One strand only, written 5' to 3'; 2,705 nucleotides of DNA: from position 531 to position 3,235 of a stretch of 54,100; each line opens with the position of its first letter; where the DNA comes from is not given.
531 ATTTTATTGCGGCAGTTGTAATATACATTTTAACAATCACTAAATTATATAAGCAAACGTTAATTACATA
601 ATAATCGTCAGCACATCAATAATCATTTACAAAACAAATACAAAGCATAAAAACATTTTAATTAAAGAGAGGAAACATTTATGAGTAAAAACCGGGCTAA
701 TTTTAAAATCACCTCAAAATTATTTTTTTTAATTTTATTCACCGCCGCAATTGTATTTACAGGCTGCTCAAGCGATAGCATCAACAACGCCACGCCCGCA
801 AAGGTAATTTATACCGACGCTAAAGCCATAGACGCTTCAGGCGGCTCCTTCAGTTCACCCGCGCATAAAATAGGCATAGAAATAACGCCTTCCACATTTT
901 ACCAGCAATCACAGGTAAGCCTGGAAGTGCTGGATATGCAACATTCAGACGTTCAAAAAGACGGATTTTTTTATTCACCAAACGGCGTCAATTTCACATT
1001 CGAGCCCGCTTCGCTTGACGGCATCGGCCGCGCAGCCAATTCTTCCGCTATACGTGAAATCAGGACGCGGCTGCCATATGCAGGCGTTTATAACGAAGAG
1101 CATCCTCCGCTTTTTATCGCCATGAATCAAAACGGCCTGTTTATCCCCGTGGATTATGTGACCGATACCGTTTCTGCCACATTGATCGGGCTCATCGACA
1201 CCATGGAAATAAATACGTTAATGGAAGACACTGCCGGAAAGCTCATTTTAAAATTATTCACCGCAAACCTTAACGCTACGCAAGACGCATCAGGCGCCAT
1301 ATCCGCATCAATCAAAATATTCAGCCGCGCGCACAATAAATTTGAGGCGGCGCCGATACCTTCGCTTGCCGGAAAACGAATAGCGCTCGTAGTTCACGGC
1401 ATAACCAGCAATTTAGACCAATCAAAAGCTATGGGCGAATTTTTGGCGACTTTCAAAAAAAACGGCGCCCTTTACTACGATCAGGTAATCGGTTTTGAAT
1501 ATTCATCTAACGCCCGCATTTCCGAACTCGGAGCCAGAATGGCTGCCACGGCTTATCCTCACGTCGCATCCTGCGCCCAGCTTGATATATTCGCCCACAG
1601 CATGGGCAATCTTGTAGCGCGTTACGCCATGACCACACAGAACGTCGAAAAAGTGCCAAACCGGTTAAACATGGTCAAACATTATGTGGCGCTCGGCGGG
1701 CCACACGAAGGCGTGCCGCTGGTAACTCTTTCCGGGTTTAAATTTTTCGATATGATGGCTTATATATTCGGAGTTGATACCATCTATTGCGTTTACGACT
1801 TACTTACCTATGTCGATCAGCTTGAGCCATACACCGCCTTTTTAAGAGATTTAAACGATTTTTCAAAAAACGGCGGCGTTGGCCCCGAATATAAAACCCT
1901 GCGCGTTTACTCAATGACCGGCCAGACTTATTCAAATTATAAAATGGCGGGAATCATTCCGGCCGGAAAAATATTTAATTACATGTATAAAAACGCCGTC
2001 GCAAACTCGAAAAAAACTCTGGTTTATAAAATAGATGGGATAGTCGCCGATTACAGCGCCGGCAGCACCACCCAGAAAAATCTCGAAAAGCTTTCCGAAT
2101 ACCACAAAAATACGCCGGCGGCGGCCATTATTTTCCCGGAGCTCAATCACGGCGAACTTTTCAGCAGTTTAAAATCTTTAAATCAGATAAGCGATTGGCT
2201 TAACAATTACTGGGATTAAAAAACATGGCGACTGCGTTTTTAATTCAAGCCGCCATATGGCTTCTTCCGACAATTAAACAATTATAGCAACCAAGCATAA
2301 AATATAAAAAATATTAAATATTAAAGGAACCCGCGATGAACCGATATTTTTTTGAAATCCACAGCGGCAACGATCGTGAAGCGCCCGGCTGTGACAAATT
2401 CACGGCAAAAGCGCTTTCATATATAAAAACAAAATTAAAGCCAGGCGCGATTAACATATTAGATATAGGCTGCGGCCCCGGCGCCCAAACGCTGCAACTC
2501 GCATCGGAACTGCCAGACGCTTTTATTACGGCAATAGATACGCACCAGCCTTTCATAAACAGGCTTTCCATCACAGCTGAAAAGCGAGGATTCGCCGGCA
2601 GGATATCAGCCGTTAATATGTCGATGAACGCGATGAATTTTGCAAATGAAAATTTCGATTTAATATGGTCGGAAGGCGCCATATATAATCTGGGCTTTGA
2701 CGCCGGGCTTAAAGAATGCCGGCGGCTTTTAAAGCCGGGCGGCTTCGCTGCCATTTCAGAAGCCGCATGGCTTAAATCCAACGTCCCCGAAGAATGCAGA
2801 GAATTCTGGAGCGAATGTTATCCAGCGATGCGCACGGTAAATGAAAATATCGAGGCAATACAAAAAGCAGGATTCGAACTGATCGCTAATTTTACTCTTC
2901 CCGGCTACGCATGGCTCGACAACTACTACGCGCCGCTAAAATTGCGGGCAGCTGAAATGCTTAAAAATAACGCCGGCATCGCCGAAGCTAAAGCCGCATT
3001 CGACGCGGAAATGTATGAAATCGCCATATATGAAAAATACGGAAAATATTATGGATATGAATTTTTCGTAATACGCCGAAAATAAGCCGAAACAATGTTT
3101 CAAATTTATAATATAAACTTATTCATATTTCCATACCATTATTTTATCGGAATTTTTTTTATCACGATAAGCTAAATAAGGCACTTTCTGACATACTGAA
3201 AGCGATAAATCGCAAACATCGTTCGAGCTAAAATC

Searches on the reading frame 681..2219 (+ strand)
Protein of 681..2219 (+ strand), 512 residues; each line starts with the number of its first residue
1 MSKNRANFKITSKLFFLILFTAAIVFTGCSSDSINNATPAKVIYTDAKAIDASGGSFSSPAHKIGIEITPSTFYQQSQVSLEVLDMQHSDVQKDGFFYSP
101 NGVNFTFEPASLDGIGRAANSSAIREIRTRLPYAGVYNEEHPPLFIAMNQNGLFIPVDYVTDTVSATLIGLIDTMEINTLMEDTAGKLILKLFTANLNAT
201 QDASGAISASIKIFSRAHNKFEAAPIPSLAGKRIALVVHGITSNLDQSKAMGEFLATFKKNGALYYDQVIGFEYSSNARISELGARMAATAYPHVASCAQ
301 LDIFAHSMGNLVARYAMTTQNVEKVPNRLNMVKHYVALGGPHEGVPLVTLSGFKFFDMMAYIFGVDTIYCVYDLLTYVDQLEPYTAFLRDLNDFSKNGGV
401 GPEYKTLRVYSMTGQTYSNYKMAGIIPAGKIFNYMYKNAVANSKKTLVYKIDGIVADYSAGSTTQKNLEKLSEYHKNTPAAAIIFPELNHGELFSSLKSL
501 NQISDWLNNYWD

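Call 3: search_protein_families(library=pfam, proteins=[window:681-2219:+], max_evalue=0.01)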
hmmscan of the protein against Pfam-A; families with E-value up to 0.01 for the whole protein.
window:681-2219:+ (512 aa): 6 families
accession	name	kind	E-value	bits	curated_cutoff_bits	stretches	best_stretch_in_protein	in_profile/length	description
PF24096.1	DUF7379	-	1.6e-08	35.2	33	1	236-350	2-120/191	Domain of unknown function (DUF7379)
PF05057.20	DUF676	-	2.1e-07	31.1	20.3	1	233-360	6-146/217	Putative serine esterase (DUF676)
PF01674.24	Lipase_2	-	9.4e-05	22.5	20.3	1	297-398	73-163/219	Lipase (class 2)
PF07819.20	PGAP1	-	0.00022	21.5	24.3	1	300-359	92-147/233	PGAP1-like alpha/beta domain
PF02089.21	Palm_thioest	-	0.00072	19.8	26.8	1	237-349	4-117/254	Palmitoyl protein thioesterase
PF02450.21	LCAT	-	0.0011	18.8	21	1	300-347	122-167/392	Lecithin:cholesterol acyltransferase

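Call 25: find_encoding_contigs(protein=window:681-2219:+, flank=10000, max_places=2)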
Protein window:681-2219:+ (512 aa): no gene with exactly this product is on record in the collection.

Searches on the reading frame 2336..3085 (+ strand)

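Call 3: search_protein_families(library=pfam, proteins=[window:2336-3085:+], max_evalue=0.01)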
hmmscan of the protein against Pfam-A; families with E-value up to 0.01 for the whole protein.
window:2336-3085:+ (249 aa): 13 families
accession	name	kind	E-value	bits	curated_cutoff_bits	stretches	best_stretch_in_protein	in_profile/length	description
PF13649.12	Methyltransf_25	-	3.6e-18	66.5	27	1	41-136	1-97/97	Methyltransferase domain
PF08241.18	Methyltransf_11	-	4.8e-16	59.6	21.2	1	42-140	1-95/95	Methyltransferase domain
PF13847.12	Methyltransf_31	-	2.5e-15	56.8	27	1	38-161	4-131/145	Methyltransferase domain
PF08242.18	Methyltransf_12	-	7e-11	43.2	30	1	42-137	1-97/98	Methyltransferase domain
PF01209.24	Ubie_methyltran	-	6.5e-07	29.4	20.1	1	36-160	47-171/233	ubiE/COQ5 methyltransferase family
PF05175.20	MTS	-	2e-05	24.7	23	1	32-111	29-103/170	Methyltransferase small domain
PF02390.23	Methyltransf_4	-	2.3e-05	24.4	24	1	41-89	5-49/173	Putative methyltransferase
PF13489.12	Methyltransf_23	-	0.00011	22.4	27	1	32-161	18-136/164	Methyltransferase domain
PF03848.20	TehB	-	0.00023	21.1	20.4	1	34-119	29-108/193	Tellurite resistance protein TehB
PF02353.26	CMAS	-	0.0007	19.4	27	1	28-235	54-255/273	Mycolic acid cyclopropane synthetase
PF24675.1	NpmA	-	0.0017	18.1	60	1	41-85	27-71/214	16S rRNA (adenine(1408)-N(1))-methyltransferase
PF25188.1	Tad6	-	0.0035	17.8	27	0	204-241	44-81/145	Type I Thoeris inhibitor Tad6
PF08003.17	Methyltransf_9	-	0.0038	16.7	23.8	1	40-118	118-194/315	Protein of unknown function (DUF1698)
